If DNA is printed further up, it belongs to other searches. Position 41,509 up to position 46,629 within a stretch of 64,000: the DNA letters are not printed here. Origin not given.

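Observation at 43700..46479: PglW-like NERD-pseudokinase-kinase front end on an Upf1-like helicase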

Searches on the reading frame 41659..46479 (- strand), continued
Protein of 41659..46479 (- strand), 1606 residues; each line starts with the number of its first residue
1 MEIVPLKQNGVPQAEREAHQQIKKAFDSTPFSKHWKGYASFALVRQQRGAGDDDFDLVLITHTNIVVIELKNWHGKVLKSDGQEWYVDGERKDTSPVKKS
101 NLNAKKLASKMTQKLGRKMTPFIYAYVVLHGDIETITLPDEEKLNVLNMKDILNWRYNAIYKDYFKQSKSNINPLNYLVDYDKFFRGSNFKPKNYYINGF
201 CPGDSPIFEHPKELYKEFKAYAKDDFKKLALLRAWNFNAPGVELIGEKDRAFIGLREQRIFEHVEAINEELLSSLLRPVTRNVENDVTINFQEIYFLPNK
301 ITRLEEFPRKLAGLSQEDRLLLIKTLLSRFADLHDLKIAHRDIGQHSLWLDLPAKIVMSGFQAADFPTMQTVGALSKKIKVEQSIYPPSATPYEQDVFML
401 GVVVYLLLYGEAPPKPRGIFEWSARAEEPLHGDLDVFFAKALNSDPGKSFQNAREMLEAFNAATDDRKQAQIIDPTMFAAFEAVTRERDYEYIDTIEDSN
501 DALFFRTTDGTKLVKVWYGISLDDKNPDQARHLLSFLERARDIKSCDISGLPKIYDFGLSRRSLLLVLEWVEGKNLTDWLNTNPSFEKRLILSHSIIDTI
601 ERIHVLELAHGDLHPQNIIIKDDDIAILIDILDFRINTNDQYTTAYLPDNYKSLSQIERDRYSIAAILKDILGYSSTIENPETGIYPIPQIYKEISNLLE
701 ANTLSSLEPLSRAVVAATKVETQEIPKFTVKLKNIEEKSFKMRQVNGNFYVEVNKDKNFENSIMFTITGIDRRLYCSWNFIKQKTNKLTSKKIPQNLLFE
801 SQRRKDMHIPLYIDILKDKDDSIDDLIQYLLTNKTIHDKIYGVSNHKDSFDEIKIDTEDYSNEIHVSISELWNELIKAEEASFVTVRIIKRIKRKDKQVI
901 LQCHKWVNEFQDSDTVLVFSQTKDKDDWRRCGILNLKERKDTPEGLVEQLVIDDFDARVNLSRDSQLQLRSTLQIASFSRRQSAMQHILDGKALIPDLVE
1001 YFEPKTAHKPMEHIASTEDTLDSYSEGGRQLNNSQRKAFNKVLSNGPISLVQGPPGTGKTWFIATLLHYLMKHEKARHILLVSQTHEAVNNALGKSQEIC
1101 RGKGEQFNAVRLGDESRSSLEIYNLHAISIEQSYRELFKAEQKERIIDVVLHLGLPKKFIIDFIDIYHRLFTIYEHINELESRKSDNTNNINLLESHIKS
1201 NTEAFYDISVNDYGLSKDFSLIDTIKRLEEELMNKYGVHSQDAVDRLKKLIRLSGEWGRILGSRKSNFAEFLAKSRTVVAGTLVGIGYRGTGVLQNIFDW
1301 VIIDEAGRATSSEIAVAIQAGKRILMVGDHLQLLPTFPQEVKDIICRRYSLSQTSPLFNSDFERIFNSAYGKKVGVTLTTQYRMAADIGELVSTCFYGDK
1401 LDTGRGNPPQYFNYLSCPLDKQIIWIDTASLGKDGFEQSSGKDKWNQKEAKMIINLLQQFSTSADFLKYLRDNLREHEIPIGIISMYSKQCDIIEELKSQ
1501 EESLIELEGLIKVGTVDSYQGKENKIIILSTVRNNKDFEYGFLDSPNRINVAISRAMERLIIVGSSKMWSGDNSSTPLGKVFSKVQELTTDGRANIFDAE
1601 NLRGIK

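Call 69: search_protein_families(library=pfam, proteins=[L009:6020-7492:+, L010:6020-7348:+, L011:6869-8245:+, L009:2529-6023:+, L010:2871-6023:+], max_evalue=0.1)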
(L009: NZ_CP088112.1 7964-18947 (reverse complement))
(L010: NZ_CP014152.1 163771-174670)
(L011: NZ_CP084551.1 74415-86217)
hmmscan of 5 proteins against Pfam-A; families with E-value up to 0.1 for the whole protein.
L009:6020-7492:+ (490 aa): 1 family
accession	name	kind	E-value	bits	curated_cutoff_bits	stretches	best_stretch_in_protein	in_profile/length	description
PF04912.19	Dynamitin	-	0.021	14.6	31.8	1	274-373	86-185/396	Dynamitin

L010:6020-7348:+ (442 aa): 2 families
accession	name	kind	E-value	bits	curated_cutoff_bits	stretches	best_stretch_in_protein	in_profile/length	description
PF19191.5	HEF_HK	-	0.012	16.5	24.1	0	151-185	8-42/67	HEF_HK domain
PF24409.1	wHTH-PRTase_assc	-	0.033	14.7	27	0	52-118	2-65/83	wHTH-PRTase associated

L011:6869-8245:+ (458 aa): 3 families
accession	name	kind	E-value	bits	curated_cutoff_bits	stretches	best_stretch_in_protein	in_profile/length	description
PF13380.12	CoA_binding_2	-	0.016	16.1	22.8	1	290-359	38-105/116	CoA binding domain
PF24409.1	wHTH-PRTase_assc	-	0.044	14.3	27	0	54-123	3-69/83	wHTH-PRTase associated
PF18093.7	Trm5_N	-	0.07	13.4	22.7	0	193-207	26-40/47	tRNA methyltransferase 5 N-terminal domain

L009:2529-6023:+ (1164 aa): 14 families
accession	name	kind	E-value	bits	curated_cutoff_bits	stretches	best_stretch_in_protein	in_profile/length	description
PF13087.12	AAA_12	-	2.2e-38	132.3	27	1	955-1132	18-194/195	AAA domain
PF13086.12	AAA_11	-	6.6e-37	128.1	27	1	589-916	8-253/257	AAA domain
PF00069.31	Pkinase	-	2.9e-23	83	31.7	1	34-182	5-151/263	Protein kinase domain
PF07714.23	PK_Tyr_Ser-Thr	-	2.6e-15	56.8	23.1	1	32-179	3-152/258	Protein tyrosine and serine/threonine kinase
PF13245.12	AAA_19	-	6.5e-11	43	25.1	2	597-648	10-61/134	AAA domain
PF01443.25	Viral_helicase1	-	2.1e-08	34.7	21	1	1075-1129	178-227/228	Viral superfamily 1 RNA helicase core domain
PF13604.12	AAA_30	-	5.6e-07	29.9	27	1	586-643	5-61/191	AAA domain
PF00580.27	UvrD-helicase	-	2.8e-05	24.4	23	1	597-726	13-121/271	UvrD/REP helicase N-terminal domain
PF02562.22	PhoH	-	0.00037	20.5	27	1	592-640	13-61/205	PhoH-like protein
PF25201.1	nSTAND6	-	0.0044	17.5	27.7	1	588-659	8-78/148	Novel STAND NTPase 6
PF20720.3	nSTAND3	-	0.006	16.7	27.2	1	591-624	10-43/155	Novel STAND NTPase 3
PF25199.1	nSTAND_NTPase5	-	0.032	14.5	34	0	595-651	38-93/145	Novel STAND NTPase 5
PF13191.12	AAA_16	-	0.082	13.8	32.6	0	596-619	22-45/167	AAA ATPase domain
PF13481.12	AAA_25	-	0.082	13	27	0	590-623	25-58/195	AAA domain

L010:2871-6023:+ (1050 aa): 32 families (the best 25 are shown)
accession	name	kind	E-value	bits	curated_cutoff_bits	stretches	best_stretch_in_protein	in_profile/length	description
PF13087.12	AAA_12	-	4.8e-52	176.8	27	1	817-1012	3-194/195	AAA domain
PF13086.12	AAA_11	-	3.1e-49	168.5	27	1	566-799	2-254/257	AAA domain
PF00069.31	Pkinase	-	1.2e-34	120.3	31.7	1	18-241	13-253/263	Protein kinase domain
PF07714.23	PK_Tyr_Ser-Thr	-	3.9e-21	76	23.1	1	24-214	23-213/258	Protein tyrosine and serine/threonine kinase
PF13245.12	AAA_19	-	1.2e-14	55.1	25.1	1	570-797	1-131/134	AAA domain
PF13604.12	AAA_30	-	1.5e-13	51.4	27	2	566-643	2-74/191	AAA domain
PF01443.25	Viral_helicase1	-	2e-10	41.3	21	1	755-802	55-104/228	Viral superfamily 1 RNA helicase core domain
PF00580.27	UvrD-helicase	-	1.5e-07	31.9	23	1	566-707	1-131/271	UvrD/REP helicase N-terminal domain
PF09848.15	SLFN-g3_helicase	-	1.7e-06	28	24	1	582-859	2-181/354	Schlafen group 3, DNA/RNA helicase domain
PF00004.35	AAA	-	4.4e-06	27.6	21.2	1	585-680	2-98/131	ATPase family associated with various cellular activities (AAA)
PF05127.21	NAT10_TcmA_helicase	-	5.8e-06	26.7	22.7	1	586-651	2-58/176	RNA cytidine acetyltransferase NAT10/TcmA, helicase domain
PF20720.3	nSTAND3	-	1.8e-05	24.9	27.2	1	567-701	3-145/155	Novel STAND NTPase 3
PF04851.21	ResIII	-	4.3e-05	23.9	22.5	1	565-675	3-114/164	Type III restriction enzyme, res subunit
PF24883.2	NPHP3_N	-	0.00016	22.4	24.8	1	572-611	10-52/164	Nephrocystin 3, N-terminal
PF01163.29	RIO1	-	0.0002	21.4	22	1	51-151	48-149/187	RIO domain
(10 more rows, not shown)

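Call 71: get_annotated_region(hit=H91, flank=4500)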
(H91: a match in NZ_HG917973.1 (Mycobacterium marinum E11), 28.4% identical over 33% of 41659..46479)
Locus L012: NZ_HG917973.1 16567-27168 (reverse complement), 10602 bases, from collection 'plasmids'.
description: Mycobacterium marinum E11 plasmid pRAW, complete sequence
organism: Mycobacterium marinum E11 (NCBI taxid 1131442)
taxonomy: Bacteria; Actinomycetota; Actinomycetes; Mycobacteriales; Mycobacteriaceae; Mycobacterium; Mycobacterium marinum; Mycobacterium marinum E11
host: -; source: -; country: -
typing (MOB-suite, as given by PLSDB): mobilizable; replicon rep_cluster_1588; relaxase MOBF
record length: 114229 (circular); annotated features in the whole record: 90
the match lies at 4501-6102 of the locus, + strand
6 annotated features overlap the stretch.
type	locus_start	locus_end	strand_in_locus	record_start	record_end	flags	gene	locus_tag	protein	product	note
CDS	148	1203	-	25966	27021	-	-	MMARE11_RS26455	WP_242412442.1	tyrosine-type recombinase/integrase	GO:0015074 - DNA integration [Evidence IEA]; GO:0006310 - DNA recombination [Evidence IEA]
CDS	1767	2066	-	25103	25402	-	-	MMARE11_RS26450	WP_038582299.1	hypothetical protein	-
CDS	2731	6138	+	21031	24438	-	-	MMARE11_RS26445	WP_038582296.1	serine/threonine-protein kinase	-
CDS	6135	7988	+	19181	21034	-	-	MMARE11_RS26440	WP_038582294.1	S1 RNA-binding domain-containing protein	-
CDS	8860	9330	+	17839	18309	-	-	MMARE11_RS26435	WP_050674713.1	hypothetical protein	-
CDS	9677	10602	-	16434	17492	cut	-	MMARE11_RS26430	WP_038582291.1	IS110 family transposase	-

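Call 72: get_annotated_region(hit=H92, flank=4500)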
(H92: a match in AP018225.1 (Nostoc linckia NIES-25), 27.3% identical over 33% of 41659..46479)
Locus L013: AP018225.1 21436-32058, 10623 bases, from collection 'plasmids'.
description: Nostoc linckia NIES-25 plasmid plasmid3 DNA, complete genome
organism: Nostoc linckia NIES-25 (NCBI taxid 1091006)
taxonomy: Bacteria; Cyanobacteriota; Cyanophyceae; Nostocales; Nostocaceae; Nostoc; Nostoc linckia; Nostoc linckia NIES-25
host: -; source: -; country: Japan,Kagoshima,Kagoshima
typing (MOB-suite, as given by PLSDB): conjugative; replicon rep_cluster_1657; relaxase MOBF; mating-pair formation MPF_T
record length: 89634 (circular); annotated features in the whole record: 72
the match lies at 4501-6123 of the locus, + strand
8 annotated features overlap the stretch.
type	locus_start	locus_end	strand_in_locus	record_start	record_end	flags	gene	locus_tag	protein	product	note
CDS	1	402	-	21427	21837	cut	-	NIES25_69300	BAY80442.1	hypothetical protein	-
CDS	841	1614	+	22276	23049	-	-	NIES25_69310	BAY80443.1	cobyrinic acid a,c-diamide synthase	-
CDS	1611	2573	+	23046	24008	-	-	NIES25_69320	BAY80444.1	ParB family protein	-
CDS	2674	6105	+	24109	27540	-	-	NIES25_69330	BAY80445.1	serine/threonine protein kinase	-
CDS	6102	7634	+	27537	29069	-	-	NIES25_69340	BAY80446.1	hypothetical protein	-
CDS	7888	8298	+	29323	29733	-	-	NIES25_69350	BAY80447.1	hypothetical protein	-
CDS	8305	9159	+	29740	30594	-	-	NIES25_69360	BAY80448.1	hypothetical protein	-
CDS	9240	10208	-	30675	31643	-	-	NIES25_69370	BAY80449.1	integrase/recombinase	-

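Call 73: get_annotated_region(hit=H94, flank=4500)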
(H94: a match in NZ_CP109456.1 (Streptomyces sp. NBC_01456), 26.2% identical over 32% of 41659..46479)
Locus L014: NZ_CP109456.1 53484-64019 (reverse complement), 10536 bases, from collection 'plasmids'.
description: Streptomyces sp. NBC_01456 plasmid unnamed1, complete sequence
organism: Streptomyces sp. NBC_01456 (NCBI taxid 2975868)
taxonomy: Bacteria; Actinomycetota; Actinomycetes; Kitasatosporales; Streptomycetaceae; Streptomyces; Streptomyces sp. NBC 01456
host: -; source: -; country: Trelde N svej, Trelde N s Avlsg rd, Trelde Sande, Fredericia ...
typing (MOB-suite, as given by PLSDB): non-mobilizable
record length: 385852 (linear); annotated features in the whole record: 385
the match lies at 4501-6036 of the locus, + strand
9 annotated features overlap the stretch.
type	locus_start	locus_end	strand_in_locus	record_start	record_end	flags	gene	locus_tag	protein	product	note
CDS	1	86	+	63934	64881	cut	-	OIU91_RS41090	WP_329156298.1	endonuclease domain-containing protein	-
CDS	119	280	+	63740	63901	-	-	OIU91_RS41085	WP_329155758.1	hypothetical protein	-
CDS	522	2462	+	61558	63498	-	-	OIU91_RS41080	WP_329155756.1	hypothetical protein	-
CDS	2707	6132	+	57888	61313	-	-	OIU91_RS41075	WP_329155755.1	AAA domain-containing protein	-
CDS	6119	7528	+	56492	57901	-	-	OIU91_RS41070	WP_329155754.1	hypothetical protein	-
CDS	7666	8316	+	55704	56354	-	-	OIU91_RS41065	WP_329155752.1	hypothetical protein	-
CDS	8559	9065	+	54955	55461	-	-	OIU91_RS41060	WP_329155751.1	hypothetical protein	-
CDS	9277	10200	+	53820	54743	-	-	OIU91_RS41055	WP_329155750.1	hypothetical protein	-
CDS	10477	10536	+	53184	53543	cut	-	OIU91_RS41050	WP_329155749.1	hypothetical protein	-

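Call 74: get_annotated_region(hit=H100, flank=4500)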
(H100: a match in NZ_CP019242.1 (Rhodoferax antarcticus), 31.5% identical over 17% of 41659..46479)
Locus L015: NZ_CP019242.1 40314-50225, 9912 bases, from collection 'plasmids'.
description: Rhodoferax antarcticus strain DSMZ24876 plasmid unnamed2
organism: Rhodoferax antarcticus (NCBI taxid 81479)
taxonomy: Bacteria; Pseudomonadota; Betaproteobacteria; Burkholderiales; Comamonadaceae; Rhodoferax; Rhodoferax antarcticus
host: -; source: Whole organism,environment; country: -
typing (MOB-suite, as given by PLSDB): mobilizable; relaxase MOBP
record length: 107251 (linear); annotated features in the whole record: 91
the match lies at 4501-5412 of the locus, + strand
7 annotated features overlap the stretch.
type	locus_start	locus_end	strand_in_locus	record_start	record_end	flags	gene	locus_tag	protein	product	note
CDS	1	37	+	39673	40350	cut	-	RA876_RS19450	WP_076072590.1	VWA domain-containing protein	-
CDS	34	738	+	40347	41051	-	-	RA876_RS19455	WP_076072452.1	PP2C family serine/threonine-protein phosphatase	-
CDS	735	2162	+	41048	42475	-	-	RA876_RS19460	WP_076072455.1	protein kinase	GO:0006468 - protein phosphorylation [Evidence IEA]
CDS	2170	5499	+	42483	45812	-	-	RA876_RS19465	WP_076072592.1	AAA domain-containing protein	-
CDS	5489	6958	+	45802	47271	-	-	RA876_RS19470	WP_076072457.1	hypothetical protein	-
CDS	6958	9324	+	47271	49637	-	-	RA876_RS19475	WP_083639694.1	AAA family ATPase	-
CDS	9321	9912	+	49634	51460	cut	-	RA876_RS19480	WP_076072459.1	DUF2357 domain-containing protein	-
